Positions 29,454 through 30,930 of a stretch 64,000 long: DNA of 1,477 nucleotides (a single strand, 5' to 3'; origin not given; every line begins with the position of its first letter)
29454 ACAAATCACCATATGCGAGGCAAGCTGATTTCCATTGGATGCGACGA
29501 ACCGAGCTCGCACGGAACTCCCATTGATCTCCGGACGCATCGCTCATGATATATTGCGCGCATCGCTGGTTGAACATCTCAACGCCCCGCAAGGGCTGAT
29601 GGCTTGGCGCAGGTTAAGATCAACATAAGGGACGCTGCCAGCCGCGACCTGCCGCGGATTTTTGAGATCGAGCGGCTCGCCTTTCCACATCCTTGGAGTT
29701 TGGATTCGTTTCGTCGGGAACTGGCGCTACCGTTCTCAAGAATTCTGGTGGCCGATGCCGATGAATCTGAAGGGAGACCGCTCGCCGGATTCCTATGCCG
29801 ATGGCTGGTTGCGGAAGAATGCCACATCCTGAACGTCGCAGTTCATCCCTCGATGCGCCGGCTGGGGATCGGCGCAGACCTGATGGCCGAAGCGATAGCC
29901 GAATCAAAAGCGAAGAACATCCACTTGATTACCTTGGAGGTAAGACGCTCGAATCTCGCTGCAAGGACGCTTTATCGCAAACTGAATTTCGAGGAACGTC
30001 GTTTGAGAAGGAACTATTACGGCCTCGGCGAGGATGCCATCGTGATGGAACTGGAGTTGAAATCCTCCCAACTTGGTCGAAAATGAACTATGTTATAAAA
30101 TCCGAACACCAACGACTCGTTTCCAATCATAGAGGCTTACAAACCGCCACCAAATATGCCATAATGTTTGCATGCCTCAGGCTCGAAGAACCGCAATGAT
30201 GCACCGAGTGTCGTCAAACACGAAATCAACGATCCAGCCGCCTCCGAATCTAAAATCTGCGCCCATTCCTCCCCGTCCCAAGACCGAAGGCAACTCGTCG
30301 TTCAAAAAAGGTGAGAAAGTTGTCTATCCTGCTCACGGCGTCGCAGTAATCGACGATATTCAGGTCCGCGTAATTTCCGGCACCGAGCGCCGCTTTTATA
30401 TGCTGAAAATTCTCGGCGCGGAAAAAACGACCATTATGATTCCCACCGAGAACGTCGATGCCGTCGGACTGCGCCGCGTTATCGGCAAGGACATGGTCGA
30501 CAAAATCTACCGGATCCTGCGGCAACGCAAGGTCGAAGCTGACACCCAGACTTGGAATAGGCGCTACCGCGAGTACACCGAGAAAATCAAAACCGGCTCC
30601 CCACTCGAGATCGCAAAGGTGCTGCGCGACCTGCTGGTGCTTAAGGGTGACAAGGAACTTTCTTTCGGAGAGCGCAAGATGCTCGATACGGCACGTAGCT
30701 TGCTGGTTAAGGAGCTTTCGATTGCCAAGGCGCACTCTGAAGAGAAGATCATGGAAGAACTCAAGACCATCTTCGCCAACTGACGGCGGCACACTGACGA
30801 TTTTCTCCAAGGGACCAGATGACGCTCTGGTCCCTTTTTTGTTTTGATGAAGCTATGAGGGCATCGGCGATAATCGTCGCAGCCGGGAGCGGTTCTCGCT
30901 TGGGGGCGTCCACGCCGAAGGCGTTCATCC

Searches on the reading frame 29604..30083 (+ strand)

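Call 86: search_protein_families(library=pfam, proteins=[window:29604-30083:+], max_evalue=0.001)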
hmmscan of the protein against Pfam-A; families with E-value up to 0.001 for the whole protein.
window:29604-30083:+ (160 aa): 5 families
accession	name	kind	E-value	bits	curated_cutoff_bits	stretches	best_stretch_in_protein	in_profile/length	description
PF00583.31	Acetyltransf_1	-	1.4e-17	64.4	20.7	1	17-129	2-116/116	Acetyltransferase (GNAT) family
PF13508.13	Acetyltransf_7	-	6.3e-13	49.3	27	1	45-131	3-84/84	Acetyltransferase (GNAT) domain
PF13673.13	Acetyltransf_10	-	3.5e-10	40.4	23.6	1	57-138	39-114/128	Acetyltransferase (GNAT) domain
PF08445.16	FR47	-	1.5e-08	34.9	22.1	1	64-133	12-81/86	FR47-like protein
PF13527.13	Acetyltransf_9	-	2.3e-06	28.1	25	1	75-130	75-125/127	Acetyltransferase (GNAT) domain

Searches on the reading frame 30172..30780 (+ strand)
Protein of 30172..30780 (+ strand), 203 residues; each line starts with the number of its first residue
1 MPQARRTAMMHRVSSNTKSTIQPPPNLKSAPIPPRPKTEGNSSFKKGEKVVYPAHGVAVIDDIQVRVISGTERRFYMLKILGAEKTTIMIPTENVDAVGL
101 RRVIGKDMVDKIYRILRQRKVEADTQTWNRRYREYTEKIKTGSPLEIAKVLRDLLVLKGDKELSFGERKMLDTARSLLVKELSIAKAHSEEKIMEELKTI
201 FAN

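Call 86: search_protein_families(library=pfam, proteins=[window:30172-30780:+], max_evalue=0.001)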
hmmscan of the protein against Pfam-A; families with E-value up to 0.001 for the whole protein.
window:30172-30780:+ (203 aa): 2 families
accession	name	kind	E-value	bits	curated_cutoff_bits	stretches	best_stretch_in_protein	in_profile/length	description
PF21095.3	CarD_C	-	1.1e-29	102.7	23.1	1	111-197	1-86/87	CarD, C-terminal domain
PF02559.22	CarD_TRCF_RID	-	6.3e-15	55.4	23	1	44-104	1-57/57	CarD-like/TRCF RID domain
